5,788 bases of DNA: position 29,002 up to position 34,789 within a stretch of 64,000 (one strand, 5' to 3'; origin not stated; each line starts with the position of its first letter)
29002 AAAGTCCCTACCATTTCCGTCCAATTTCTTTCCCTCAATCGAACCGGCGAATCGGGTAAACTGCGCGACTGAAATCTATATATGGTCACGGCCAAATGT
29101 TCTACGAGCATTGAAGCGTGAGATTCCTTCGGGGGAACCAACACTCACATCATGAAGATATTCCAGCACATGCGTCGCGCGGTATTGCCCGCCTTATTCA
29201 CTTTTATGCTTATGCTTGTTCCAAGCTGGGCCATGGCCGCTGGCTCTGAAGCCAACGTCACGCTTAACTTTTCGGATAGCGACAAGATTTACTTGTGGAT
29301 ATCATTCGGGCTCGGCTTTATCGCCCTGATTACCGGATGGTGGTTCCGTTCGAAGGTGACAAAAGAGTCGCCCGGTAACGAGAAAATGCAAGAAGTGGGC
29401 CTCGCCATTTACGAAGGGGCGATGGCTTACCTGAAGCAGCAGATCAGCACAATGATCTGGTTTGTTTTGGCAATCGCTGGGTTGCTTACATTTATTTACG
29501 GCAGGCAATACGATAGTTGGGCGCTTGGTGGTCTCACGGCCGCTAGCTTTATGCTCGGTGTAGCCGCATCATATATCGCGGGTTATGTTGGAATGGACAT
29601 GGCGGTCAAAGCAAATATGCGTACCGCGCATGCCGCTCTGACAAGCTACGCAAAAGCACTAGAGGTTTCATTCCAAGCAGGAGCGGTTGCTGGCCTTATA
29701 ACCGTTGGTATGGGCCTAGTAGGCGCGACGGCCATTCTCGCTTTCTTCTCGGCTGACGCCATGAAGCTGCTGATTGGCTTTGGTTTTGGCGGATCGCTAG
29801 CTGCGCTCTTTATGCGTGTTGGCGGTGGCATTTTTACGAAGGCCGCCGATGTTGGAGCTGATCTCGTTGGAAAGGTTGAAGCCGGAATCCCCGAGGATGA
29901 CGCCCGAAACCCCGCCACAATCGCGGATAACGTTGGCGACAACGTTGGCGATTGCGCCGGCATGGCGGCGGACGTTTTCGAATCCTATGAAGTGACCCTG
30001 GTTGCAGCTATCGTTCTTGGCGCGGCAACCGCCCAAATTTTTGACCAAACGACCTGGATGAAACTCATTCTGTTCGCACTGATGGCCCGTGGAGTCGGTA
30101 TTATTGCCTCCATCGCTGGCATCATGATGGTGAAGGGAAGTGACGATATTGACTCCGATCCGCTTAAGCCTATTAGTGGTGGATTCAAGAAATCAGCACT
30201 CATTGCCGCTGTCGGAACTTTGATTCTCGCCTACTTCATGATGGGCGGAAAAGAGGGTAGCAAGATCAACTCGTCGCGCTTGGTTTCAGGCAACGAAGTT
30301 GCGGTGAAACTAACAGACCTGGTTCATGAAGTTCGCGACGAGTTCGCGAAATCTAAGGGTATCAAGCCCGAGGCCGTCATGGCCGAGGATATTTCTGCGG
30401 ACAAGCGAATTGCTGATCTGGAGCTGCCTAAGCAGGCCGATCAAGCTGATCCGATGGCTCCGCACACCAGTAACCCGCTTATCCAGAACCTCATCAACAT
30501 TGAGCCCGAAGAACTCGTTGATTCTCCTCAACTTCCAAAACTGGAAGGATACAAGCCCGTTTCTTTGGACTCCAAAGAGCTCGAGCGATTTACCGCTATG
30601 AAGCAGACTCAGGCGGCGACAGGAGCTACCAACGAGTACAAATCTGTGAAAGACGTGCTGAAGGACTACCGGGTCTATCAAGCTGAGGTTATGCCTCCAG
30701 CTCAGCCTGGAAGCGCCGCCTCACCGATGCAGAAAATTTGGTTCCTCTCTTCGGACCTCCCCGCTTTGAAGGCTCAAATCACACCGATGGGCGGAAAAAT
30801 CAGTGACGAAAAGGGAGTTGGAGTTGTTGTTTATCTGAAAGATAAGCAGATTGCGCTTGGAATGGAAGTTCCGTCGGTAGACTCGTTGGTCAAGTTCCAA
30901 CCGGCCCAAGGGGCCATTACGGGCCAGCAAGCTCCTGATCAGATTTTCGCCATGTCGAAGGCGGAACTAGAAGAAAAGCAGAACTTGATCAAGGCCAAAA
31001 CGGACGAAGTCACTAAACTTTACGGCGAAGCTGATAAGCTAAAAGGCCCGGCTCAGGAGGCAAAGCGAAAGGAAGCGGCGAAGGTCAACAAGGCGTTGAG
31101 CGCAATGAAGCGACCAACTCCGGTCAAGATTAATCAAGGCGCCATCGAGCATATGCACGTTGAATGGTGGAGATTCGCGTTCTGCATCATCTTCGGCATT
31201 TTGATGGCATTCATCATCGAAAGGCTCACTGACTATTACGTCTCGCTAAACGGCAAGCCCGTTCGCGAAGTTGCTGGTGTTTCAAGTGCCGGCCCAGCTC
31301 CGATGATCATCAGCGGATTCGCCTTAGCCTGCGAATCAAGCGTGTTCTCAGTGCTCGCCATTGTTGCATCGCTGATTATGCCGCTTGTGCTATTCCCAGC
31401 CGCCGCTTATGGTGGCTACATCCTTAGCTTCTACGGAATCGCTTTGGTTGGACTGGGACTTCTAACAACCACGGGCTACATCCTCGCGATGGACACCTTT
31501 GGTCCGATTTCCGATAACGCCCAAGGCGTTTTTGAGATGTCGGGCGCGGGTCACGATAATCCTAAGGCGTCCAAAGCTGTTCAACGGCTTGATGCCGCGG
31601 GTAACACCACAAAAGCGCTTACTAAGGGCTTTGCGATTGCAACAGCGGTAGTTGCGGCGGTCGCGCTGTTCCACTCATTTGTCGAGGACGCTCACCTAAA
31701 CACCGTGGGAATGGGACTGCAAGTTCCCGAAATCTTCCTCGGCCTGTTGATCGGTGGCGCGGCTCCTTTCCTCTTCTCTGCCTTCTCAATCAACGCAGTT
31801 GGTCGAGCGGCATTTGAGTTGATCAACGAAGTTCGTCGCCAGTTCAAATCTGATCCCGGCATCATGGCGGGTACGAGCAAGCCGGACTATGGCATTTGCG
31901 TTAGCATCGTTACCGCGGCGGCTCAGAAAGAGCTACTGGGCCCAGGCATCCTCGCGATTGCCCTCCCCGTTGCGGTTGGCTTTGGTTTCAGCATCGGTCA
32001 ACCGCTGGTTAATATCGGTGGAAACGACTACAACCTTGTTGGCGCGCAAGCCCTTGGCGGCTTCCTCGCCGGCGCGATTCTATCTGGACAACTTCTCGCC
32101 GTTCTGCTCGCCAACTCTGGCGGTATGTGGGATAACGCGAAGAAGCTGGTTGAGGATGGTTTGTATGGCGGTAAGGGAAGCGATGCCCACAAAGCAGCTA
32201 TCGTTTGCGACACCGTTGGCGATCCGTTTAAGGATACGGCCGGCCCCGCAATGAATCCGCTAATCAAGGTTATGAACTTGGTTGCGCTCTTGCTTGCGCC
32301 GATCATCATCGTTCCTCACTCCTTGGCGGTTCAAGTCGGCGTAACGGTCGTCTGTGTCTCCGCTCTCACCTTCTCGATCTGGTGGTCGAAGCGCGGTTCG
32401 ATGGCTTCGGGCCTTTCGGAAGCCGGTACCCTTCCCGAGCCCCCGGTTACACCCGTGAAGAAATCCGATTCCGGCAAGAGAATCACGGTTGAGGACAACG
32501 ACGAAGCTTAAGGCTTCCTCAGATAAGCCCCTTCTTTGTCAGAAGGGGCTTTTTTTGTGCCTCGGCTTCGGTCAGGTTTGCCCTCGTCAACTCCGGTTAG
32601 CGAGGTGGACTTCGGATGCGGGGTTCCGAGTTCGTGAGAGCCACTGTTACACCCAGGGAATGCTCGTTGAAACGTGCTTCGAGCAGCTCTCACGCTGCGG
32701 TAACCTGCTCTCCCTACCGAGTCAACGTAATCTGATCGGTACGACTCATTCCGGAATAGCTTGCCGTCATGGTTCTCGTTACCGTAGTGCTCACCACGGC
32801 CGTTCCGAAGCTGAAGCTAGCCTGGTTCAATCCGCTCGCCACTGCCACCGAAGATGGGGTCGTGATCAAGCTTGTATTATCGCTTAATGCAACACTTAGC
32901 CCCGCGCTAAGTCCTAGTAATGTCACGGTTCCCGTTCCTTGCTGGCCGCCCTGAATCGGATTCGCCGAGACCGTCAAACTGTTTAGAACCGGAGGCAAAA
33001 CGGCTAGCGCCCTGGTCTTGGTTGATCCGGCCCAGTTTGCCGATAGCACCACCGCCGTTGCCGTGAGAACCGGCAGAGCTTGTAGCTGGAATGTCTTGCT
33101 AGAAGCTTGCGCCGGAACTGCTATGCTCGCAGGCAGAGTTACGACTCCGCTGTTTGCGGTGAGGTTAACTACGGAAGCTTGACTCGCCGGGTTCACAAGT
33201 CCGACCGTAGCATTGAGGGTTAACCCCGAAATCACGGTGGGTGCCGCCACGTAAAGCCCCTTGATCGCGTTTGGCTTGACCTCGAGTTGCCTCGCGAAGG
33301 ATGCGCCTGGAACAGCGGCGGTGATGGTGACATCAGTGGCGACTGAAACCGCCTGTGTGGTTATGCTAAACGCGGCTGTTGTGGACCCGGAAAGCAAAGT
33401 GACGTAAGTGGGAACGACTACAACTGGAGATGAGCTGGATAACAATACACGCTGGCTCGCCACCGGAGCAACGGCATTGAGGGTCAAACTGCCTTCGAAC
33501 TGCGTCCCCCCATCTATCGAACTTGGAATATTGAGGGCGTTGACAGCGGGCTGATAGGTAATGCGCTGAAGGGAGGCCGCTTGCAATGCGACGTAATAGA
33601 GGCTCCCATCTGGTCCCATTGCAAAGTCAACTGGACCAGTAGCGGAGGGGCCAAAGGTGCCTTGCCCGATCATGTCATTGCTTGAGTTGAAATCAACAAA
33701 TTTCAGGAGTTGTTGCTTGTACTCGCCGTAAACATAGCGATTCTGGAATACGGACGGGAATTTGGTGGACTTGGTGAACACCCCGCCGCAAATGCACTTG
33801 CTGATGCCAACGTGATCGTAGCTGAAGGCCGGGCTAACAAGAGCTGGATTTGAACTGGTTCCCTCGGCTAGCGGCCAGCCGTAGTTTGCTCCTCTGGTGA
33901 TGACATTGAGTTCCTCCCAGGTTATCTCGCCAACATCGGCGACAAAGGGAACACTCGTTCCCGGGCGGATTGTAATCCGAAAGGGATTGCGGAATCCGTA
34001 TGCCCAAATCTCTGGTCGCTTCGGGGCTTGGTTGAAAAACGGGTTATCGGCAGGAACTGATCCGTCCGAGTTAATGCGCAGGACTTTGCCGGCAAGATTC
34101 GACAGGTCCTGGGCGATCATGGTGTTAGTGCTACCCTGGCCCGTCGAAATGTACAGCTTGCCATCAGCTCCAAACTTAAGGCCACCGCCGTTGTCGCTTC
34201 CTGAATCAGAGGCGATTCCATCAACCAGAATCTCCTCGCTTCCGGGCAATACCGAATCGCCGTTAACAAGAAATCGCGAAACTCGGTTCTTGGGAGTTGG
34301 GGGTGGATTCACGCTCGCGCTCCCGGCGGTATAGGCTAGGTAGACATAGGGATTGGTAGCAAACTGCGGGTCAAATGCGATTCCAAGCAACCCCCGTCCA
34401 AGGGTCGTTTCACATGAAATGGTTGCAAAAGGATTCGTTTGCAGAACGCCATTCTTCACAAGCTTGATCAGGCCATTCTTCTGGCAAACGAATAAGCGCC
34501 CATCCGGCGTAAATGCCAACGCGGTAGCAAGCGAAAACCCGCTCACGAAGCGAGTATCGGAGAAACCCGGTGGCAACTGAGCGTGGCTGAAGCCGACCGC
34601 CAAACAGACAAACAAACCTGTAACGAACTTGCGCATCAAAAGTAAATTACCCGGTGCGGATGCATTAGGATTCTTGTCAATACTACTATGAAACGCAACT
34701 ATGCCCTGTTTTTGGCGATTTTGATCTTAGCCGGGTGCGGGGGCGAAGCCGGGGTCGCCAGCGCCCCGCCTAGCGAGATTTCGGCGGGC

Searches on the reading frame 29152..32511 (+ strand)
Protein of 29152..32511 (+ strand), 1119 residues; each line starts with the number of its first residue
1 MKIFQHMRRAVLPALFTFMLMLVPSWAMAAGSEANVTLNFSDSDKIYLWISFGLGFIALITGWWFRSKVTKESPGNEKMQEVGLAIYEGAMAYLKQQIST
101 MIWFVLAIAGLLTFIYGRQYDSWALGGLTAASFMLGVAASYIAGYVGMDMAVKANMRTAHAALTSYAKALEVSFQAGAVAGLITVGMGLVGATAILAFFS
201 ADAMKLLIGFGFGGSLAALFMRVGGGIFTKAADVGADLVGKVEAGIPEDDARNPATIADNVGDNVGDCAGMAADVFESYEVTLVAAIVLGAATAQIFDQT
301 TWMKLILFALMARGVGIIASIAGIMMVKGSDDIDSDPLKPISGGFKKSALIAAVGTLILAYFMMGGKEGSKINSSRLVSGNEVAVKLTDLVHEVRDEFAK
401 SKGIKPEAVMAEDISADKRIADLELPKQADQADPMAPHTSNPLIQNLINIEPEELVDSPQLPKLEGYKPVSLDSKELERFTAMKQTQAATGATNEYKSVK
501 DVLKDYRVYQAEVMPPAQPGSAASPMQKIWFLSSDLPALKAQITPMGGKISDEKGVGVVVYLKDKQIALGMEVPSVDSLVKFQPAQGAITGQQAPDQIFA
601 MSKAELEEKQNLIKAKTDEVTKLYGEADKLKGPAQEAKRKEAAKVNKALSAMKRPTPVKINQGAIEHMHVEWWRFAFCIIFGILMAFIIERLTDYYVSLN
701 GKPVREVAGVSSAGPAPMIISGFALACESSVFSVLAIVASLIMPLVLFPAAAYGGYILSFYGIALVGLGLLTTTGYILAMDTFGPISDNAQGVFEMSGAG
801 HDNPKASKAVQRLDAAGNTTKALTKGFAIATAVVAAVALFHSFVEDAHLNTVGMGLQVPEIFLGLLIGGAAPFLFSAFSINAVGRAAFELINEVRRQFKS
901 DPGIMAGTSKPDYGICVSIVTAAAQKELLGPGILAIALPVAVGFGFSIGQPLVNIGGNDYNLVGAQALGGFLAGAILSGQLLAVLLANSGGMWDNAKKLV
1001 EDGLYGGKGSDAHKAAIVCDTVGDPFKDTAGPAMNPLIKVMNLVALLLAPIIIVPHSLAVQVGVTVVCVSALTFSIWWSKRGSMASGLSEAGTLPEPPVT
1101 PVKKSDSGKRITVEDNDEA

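Call 44: search_protein_families(library=pfam, proteins=[window:29152-32511:+], max_evalue=0.001)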
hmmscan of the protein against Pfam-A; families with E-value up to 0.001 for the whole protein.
window:29152-32511:+ (1119 aa): 1 family
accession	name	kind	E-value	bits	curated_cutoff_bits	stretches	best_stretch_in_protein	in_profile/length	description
PF03030.21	H_PPase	-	2.5e-232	773.6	29.7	2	645-1048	271-645/645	Inorganic H+ pyrophosphatase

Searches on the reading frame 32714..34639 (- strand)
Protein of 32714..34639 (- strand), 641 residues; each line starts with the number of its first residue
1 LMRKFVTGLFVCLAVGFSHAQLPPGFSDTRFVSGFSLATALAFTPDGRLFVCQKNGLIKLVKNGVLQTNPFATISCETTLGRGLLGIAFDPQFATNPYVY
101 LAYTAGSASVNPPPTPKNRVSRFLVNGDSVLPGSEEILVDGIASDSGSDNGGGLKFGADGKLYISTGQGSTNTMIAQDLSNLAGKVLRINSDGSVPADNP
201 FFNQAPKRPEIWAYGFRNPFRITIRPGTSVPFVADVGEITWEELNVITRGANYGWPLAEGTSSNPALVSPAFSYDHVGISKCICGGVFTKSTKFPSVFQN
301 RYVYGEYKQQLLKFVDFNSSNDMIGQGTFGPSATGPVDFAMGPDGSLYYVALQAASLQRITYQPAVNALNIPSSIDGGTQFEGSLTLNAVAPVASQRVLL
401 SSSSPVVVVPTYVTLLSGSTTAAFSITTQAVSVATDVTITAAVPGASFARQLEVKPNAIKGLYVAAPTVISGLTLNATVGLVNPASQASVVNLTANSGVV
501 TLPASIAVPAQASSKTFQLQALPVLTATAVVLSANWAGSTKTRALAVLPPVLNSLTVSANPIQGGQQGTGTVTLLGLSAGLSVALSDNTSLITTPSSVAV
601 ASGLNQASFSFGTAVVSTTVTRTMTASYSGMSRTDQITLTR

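Call 44: search_protein_families(library=pfam, proteins=[window:32714-34639:-], max_evalue=0.001)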
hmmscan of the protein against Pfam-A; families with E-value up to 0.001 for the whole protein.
window:32714-34639:- (641 aa): 1 family
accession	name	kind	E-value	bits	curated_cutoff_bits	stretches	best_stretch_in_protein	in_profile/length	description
PF07995.17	GSDH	-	1.5e-54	185.9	25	1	39-350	5-322/332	Glucose / Sorbosone dehydrogenase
